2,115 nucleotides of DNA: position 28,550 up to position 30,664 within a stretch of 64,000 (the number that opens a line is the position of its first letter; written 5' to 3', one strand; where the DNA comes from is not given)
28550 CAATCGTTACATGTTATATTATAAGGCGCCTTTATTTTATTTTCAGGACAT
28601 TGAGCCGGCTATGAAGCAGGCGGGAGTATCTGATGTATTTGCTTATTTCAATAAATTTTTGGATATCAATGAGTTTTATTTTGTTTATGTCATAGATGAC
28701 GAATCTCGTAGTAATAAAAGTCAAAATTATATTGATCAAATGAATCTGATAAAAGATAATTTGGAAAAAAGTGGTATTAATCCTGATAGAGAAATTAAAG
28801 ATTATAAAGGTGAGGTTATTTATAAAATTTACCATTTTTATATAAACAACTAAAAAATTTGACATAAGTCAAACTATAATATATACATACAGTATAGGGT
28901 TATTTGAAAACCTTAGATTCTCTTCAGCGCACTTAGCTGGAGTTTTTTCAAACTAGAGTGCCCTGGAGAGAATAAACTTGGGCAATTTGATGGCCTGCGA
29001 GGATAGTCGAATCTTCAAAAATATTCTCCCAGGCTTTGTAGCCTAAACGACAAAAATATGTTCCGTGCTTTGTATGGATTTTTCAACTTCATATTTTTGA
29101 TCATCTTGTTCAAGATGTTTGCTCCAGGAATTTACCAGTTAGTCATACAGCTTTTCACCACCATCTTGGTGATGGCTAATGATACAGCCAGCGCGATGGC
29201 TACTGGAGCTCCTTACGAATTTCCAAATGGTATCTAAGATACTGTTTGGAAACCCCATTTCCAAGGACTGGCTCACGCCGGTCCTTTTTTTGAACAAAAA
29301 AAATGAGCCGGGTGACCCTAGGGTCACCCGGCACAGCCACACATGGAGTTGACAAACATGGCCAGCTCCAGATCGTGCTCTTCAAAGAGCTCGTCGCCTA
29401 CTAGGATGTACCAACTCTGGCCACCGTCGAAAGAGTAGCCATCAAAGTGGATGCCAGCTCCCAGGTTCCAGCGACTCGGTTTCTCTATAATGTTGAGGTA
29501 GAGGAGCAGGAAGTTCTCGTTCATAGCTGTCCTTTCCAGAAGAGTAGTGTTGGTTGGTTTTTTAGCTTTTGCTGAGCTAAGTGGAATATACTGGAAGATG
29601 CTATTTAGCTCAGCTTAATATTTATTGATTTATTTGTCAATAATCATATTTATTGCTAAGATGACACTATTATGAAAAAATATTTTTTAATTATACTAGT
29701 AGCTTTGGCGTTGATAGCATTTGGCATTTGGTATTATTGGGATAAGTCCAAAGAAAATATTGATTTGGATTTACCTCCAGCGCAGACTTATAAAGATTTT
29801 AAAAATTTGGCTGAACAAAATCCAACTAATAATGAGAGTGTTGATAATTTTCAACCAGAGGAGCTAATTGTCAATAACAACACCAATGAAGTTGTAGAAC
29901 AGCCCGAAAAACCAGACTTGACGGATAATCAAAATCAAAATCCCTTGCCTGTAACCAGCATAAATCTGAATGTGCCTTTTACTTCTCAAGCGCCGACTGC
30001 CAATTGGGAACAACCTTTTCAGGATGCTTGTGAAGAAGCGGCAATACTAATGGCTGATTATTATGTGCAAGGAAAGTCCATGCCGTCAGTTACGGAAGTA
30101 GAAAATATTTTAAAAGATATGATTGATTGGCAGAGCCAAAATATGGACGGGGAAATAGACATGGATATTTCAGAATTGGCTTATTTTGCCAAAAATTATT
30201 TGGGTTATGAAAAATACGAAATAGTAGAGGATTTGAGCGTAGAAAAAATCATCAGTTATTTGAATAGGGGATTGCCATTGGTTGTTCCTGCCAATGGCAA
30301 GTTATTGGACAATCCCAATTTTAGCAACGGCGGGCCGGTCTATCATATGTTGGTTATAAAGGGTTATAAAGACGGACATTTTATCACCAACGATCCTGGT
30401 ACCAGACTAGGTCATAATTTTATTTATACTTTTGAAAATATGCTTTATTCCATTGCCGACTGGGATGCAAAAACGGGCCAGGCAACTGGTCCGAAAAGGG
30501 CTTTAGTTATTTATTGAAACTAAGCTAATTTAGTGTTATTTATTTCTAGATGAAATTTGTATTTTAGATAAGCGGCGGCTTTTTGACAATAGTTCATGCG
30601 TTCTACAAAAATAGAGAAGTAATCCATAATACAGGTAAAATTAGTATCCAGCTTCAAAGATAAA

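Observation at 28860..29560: GC-rich mini-locus with convergent small genes: a two-TM 59-aa peptide behind a long structured leader, and a 66-aa ORF with 5'-UTR hairpin, SD and perfect terminator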

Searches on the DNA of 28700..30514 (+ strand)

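Call 7: search_rna_families(source=window, start=28700, end=29700, threshold=evalue, max_evalue=10, show_alignments=3)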
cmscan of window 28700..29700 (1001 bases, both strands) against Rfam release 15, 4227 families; matches with E-value up to 10: 13.
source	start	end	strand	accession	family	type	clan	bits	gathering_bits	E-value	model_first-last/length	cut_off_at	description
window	29236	29335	+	RF02822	Srn266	Gene; sRNA;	-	22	63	0.66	1-112/112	no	Streptococcus RNA 266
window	29214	29350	-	RF02842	RefA1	Gene; sRNA;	-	21.2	94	0.043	1-222/222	no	Enterococcus sRNA A1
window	28916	28974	+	RF03326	mir-312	Gene; miRNA;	-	19.2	55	0.38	1-67/67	no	mir-312 microRNA precursor family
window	29229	29291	+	RF00033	MicF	Gene; antisense;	-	19.1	79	6.3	33-93/94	no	MicF RNA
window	28919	28971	+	RF03765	mir-2059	Gene; miRNA;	-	18.7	90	1.1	1-68/68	no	mir-2059 microRNA precursor family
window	29565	29593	-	RF01352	CRISPR-DR43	Gene; CRISPR;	CL00014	17.7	35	8.3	1-29/29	no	CRISPR RNA direct repeat element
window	28721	28790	+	RF00592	SNORD78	Gene; snRNA; snoRNA; CD-box;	CL00051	16.9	38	4.6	1-65/65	no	Small nucleolar RNA SNORD78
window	29010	29071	+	RF00724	mir-282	Gene; miRNA;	-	16.2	55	7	1-92/92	no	mir-282 microRNA precursor family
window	29267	29370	-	RF01761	wcaG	Cis-reg;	-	15.9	42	3.7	1-98/98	no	wcaG RNA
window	29309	29330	+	RF03373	mir-3170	Gene; miRNA;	-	15.4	98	7.1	1-77/77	no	mir-3170 microRNA precursor family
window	29297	29385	+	RF01808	MicX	Gene; sRNA;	-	14.5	75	2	1-194/194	no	MicX Vibrio cholerae sRNA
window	29151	29211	-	RF01905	HOTAIR_2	Gene; lncRNA;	-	13.7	60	1.9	1-69/69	no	HOTAIR conserved region 2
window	28992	29029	+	RF03001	leuA-Halobacteria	Cis-reg;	-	13.4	47.9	6.7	1-53/53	no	leuA-Halobacteria RNA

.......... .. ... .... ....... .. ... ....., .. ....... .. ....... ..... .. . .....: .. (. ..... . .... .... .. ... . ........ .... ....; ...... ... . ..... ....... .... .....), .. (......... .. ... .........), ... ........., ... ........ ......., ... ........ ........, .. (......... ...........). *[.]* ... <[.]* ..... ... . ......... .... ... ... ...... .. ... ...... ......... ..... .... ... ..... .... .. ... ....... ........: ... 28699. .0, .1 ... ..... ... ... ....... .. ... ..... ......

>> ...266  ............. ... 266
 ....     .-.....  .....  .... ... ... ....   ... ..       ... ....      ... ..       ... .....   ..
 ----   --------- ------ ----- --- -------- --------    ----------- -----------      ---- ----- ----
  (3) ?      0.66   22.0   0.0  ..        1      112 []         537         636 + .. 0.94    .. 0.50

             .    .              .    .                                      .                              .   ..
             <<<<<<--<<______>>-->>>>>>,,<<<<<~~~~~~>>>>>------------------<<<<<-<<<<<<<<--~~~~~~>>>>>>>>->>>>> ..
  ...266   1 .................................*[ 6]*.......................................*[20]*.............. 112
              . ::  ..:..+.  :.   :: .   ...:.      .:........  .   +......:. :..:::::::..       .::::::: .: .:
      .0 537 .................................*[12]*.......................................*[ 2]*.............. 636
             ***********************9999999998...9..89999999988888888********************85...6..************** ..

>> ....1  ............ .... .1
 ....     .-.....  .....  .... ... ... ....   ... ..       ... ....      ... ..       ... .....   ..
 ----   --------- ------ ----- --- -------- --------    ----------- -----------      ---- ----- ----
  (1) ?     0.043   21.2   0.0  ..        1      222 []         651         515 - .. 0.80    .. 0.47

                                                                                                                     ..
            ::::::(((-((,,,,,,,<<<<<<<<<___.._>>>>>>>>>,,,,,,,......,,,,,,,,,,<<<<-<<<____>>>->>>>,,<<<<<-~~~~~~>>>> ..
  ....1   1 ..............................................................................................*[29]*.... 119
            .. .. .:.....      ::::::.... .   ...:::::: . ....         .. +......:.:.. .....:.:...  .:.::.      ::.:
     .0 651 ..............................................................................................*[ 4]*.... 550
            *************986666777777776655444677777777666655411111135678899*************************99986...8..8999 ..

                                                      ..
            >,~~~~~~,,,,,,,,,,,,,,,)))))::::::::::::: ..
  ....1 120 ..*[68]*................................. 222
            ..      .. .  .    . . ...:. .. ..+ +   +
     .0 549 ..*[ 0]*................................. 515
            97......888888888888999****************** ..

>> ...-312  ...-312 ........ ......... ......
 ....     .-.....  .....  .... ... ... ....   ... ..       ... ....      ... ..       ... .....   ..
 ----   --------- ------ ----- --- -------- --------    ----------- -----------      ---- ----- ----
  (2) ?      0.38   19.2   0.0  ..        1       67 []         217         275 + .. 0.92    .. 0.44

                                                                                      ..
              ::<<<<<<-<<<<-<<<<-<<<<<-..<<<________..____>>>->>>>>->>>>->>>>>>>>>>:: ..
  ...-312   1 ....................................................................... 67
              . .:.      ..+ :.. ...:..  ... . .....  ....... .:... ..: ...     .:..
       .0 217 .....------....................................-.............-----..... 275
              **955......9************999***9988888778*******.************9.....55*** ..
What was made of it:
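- On Any described RNA family (Rfam 15): In 28700-29700 the best hits reach at most 22 bits, against thresholds of 35-98 bits (call 7).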

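Call 32: build_rna_model(alignment_id=A3, structure=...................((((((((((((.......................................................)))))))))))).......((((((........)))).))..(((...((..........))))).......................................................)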
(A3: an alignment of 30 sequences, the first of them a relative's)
Model R1 built from alignment A3 (30 sequences, 206 columns); structure: as given.
model positions 162; base pairs 23; branch points 2; effective number of sequences 4.58; information 0.59 bits per position. Calibrated on 0.2 Mb of random sequence (short: E-values are rough).
structure used (alignment columns):
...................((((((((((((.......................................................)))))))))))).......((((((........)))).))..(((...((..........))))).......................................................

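Call 33: search_with_rna_model(model_id=R1, sources=[window, L002, L003, L004, L005, L006, L007, L008, L009, L010, L011, L012, L013, L014, L015, L016, L017, L018, L019, L020, L021, L022, L023, L024, L025, L026, L027, L028, L029, L030, L031, L032, L033, L034, L035, L036, L037, L038, L039, L040, L041, L042, L043, L044, L045, L046, L047, L048, L049, L050, L051, L052, L053, L054, L055, L056, L057, L058], max_evalue=1, make_alignment=true, show_alignments=2)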
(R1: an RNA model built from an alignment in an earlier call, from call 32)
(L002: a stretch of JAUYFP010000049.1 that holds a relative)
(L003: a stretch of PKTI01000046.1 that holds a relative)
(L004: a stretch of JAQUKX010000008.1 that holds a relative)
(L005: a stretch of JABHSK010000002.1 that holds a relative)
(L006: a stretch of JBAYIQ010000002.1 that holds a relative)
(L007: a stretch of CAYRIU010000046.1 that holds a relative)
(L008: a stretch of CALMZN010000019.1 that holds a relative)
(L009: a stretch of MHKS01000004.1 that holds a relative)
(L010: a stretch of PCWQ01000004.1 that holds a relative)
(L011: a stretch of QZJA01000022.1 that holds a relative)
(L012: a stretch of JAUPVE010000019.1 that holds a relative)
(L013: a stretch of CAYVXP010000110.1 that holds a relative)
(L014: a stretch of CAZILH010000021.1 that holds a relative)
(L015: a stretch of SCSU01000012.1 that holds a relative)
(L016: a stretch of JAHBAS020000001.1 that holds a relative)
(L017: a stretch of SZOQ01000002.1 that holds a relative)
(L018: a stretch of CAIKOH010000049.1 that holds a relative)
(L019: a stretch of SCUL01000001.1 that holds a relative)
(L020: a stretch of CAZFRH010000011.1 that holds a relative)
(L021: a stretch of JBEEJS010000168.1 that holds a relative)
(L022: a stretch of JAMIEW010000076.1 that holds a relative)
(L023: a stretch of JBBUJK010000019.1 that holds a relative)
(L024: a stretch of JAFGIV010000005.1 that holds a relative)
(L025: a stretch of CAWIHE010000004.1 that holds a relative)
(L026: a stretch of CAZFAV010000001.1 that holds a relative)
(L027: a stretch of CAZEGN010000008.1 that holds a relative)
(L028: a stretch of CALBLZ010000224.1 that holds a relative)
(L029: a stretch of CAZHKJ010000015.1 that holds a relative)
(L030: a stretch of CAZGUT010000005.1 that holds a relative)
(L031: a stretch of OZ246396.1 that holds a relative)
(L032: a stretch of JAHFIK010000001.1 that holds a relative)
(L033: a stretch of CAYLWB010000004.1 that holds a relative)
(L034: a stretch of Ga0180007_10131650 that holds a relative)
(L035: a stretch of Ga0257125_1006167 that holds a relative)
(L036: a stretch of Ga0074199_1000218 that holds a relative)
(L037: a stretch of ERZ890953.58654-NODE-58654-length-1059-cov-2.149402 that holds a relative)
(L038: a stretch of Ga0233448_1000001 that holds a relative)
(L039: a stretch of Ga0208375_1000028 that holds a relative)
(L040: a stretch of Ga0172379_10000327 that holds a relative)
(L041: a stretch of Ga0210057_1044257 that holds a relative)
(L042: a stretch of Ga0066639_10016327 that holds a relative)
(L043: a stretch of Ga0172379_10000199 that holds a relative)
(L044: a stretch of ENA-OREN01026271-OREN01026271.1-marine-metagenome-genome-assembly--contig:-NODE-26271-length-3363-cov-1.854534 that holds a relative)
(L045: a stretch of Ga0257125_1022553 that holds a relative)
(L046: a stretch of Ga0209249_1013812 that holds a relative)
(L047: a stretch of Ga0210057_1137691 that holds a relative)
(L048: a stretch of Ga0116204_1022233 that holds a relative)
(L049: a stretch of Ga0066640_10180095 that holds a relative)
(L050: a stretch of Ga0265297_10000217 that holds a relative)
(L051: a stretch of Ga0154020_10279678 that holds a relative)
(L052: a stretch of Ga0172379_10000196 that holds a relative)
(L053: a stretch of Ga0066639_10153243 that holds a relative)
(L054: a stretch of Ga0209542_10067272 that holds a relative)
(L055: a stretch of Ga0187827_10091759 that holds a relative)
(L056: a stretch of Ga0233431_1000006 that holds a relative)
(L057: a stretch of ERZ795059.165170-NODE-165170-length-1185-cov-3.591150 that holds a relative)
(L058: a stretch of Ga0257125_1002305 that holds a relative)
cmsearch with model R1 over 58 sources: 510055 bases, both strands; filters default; matches with E-value up to 1: 71.
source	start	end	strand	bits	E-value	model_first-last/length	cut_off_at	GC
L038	2846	3006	+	147.2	2.1e-32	1-162/162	no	0.35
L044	2844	3006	+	147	2.4e-32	1-162/162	no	0.4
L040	2845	3006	+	143.3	1.8e-31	1-162/162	no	0.39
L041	1062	1224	+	137.1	5.4e-30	1-162/162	no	0.4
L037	391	553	+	135.2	1.6e-29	1-162/162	no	0.38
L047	637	796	+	132.7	6.3e-29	1-162/162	no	0.4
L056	2849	3006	+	130.8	1.8e-28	1-162/162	no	0.39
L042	2846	3006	+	130.1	2.6e-28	1-162/162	no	0.4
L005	4716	4874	+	127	1.4e-27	1-162/162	no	0.39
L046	2070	2228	+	127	1.4e-27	1-162/162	no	0.39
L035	2845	3006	+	126.8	1.6e-27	1-162/162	no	0.38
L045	2045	2203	+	125.4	3.3e-27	1-162/162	no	0.4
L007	5538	5701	+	125.2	3.8e-27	1-162/162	no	0.41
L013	93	253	+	123.9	7.7e-27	1-162/162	no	0.41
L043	2850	3006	+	123.4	1e-26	1-162/162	no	0.34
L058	2847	3006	+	121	3.9e-26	1-162/162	no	0.38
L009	5069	5234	+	119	1.1e-25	1-162/162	no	0.4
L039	2841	3006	+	119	1.1e-25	1-162/162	no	0.4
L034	672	832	+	118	2e-25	1-162/162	no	0.43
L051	137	300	+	118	2e-25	1-162/162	no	0.38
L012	5545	5708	+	117.3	2.9e-25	1-162/162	no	0.39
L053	246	406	+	116.6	4.3e-25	1-162/162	no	0.39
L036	2827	3006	+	112.8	3.5e-24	1-162/162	no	0.4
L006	5440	5603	+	111.5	7.1e-24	1-162/162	no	0.39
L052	2843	3006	+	111.5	7.1e-24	1-162/162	no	0.39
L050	2844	3006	+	105.9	1.5e-22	1-162/162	no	0.37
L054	123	283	+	103.1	7.3e-22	1-162/162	no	0.44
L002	197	352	+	101.8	1.5e-21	1-162/162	no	0.35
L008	5540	5704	+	101.6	1.7e-21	1-162/162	no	0.4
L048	1541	1705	+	99.2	6.3e-21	1-162/162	no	0.38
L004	1301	1460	+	98.2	1.1e-20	1-162/162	no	0.4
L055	644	802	+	72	1.9e-14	1-162/162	no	0.18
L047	536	718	-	51.1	1.9e-09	1-162/162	no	0.33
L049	1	44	+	42.9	1.7e-07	120-162/162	5'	0.32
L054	42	206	-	38.5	1.9e-06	1-162/162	no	0.35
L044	2803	2925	-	37.4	3.5e-06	1-162/162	no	0.35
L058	2743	2931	-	35.8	8.2e-06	1-162/162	no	0.33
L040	2810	2912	-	34.9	1.4e-05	15-155/162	no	0.34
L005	4731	4783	-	33.2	3.4e-05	16-69/162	no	0.53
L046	2085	2137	-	33.2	3.4e-05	16-69/162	no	0.53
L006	5455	5509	-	32.4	5.3e-05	16-69/162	no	0.38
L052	2858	2912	-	32.4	5.3e-05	16-69/162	no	0.38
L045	1940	2127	-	31.9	7.3e-05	1-162/162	no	0.37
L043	2864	2917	-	31.2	0.00011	15-70/162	no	0.39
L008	5555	5608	-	30.6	0.00015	16-69/162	no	0.44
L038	2860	2913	-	30.4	0.00016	15-70/162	no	0.44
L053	261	313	-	30.2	0.00018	16-69/162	no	0.49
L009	5083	5137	-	30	0.0002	15-70/162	no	0.44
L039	2855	2909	-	30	0.0002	15-70/162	no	0.44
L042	2860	2914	-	29.8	0.00022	15-70/162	no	0.44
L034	573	756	-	29.5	0.00027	1-162/162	no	0.34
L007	5553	5607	-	29.2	0.00031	16-69/162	no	0.45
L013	108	162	-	28.9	0.00038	16-69/162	no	0.44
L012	5560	5614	-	28.5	0.00046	16-69/162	no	0.42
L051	152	206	-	28.5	0.00046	16-69/162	no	0.42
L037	349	472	-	28.5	0.00047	1-162/162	no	0.39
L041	1076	1129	-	28.2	0.00055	15-70/162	no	0.46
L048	1477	1630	-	28.1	0.00059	1-162/162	no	0.32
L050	2858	2916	-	27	0.001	15-70/162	no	0.36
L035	2794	2915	-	25.8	0.0021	15-132/162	no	0.31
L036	2800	2917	-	23.6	0.0069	15-123/162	no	0.35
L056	2791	2933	-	23.3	0.0082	1-162/162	no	0.36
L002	161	265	-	19.8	0.056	15-127/162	no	0.33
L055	658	716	-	19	0.086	15-70/162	no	0.22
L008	7082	7151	-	17.3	0.22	1-162/162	no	0.41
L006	1608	1669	+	16.7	0.3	1-162/162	no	0.24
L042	299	343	-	15.6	0.56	1-162/162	no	0.2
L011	4300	4363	+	15.2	0.7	1-162/162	no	0.25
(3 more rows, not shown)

Alignment A4: 71 matches aligned to the model, 318 columns, each read 5' to 3' on its own strand. Consensus structure (alignment columns), stored with it:
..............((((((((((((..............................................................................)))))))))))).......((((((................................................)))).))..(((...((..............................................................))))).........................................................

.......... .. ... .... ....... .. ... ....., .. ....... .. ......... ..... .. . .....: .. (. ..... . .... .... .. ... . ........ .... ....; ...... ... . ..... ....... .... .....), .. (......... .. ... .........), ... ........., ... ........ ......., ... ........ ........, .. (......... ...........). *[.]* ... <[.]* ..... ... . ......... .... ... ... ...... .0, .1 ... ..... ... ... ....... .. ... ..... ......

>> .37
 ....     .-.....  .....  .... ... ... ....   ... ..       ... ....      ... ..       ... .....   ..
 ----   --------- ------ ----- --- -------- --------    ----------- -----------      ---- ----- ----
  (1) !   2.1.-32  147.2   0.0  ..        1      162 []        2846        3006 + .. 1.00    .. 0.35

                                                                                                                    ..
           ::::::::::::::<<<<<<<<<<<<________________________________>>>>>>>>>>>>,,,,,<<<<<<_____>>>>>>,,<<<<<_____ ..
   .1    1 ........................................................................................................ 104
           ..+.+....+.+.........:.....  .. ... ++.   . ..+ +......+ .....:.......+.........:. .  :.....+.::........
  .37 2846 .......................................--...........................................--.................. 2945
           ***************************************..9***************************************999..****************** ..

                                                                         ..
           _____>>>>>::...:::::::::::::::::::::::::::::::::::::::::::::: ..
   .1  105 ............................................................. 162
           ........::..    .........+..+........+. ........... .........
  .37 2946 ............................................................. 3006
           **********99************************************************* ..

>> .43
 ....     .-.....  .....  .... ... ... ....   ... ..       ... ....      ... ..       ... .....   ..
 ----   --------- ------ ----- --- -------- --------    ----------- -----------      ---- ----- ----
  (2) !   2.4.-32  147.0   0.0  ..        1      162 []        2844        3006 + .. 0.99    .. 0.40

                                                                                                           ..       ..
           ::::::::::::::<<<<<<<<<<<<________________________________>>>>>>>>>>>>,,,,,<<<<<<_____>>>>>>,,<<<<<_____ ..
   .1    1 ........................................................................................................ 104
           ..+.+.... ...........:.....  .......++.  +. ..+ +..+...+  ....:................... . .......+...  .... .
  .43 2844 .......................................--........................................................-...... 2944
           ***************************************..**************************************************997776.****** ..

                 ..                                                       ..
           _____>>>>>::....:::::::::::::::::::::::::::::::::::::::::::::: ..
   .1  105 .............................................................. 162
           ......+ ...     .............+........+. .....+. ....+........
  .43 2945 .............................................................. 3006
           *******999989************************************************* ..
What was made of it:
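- On Type I toxin-antitoxin system: There is one copy in the window (call 33).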

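Call 34: search_with_rna_model(model_id=R1, sources=[window, L002, L004, L005, L006, L007, L008, L009, L012, L013, L034, L035, L036, L037, L038, L040, L041, L042, L043, L044, L045, L047, L048, L050, L051, L053, L054, L055, L056, L058], max_evalue=1e-12, make_alignment=true)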
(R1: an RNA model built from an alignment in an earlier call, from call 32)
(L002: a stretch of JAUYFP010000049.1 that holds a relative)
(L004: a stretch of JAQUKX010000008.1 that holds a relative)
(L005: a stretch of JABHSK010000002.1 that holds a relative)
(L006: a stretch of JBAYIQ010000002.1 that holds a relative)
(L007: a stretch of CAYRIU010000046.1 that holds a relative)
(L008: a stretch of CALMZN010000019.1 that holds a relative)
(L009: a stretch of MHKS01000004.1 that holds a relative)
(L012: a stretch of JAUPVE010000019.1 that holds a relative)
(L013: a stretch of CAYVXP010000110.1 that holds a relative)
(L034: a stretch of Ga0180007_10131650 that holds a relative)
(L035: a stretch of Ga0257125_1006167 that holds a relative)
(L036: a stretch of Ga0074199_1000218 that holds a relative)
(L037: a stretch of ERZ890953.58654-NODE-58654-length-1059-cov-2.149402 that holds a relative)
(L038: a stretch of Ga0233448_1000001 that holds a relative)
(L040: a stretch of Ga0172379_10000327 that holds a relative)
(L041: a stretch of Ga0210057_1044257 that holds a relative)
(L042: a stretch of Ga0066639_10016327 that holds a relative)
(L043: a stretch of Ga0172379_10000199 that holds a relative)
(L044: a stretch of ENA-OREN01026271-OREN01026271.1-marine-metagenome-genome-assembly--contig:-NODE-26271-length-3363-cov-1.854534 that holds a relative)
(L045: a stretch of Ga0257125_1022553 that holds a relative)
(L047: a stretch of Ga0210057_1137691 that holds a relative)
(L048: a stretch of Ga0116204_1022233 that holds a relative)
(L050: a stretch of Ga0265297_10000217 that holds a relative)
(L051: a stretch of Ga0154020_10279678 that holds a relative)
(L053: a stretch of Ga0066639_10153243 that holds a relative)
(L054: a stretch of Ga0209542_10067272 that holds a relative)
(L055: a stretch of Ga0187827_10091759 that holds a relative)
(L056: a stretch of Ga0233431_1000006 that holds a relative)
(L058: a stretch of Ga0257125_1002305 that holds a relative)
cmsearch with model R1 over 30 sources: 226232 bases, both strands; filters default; matches with E-value up to 1e-12: 30.
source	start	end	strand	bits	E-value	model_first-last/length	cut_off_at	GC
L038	2846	3006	+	147.2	9.3e-33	1-162/162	no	0.35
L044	2844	3006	+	147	1.1e-32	1-162/162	no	0.4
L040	2845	3006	+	143.3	8.1e-32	1-162/162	no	0.39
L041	1062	1224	+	137.1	2.4e-30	1-162/162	no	0.4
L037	391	553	+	135.2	7e-30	1-162/162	no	0.38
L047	637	796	+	132.7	2.8e-29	1-162/162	no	0.4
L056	2849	3006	+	130.8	7.9e-29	1-162/162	no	0.39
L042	2846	3006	+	130.1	1.1e-28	1-162/162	no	0.4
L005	4716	4874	+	127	6.2e-28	1-162/162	no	0.39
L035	2845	3006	+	126.8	7e-28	1-162/162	no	0.38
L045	2045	2203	+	125.4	1.5e-27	1-162/162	no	0.4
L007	5538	5701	+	125.2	1.7e-27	1-162/162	no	0.41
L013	93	253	+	123.9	3.4e-27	1-162/162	no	0.41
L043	2850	3006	+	123.4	4.6e-27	1-162/162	no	0.34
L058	2847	3006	+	121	1.7e-26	1-162/162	no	0.38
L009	5069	5234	+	119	5e-26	1-162/162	no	0.4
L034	672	832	+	118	8.8e-26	1-162/162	no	0.43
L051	137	300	+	118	8.9e-26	1-162/162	no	0.38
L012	5545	5708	+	117.3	1.3e-25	1-162/162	no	0.39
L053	246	406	+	116.6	1.9e-25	1-162/162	no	0.39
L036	2827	3006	+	112.8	1.6e-24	1-162/162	no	0.4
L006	5440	5603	+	111.5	3.1e-24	1-162/162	no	0.39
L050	2844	3006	+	105.9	6.9e-23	1-162/162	no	0.37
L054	123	283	+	103.1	3.2e-22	1-162/162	no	0.44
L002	197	352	+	101.8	6.5e-22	1-162/162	no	0.35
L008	5540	5704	+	101.6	7.4e-22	1-162/162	no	0.4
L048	1541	1705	+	99.2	2.8e-21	1-162/162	no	0.38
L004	1301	1460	+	98.2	4.8e-21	1-162/162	no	0.4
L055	644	802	+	72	8.3e-15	1-162/162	no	0.18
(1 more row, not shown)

Alignment A5: 30 matches aligned to the model, 222 columns, each read 5' to 3' on its own strand. Consensus structure (alignment columns), stored with it:
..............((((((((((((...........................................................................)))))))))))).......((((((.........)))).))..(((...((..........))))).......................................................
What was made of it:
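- The covariance model finds one copy per locus at 72-147 bits (calls 33, 34).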

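Call 83: search_dna_similar(query=window:28888-29300:+, collection=phages, mode=distant, max_rows=5)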
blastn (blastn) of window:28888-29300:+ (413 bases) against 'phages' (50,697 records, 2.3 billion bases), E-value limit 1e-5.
No match.
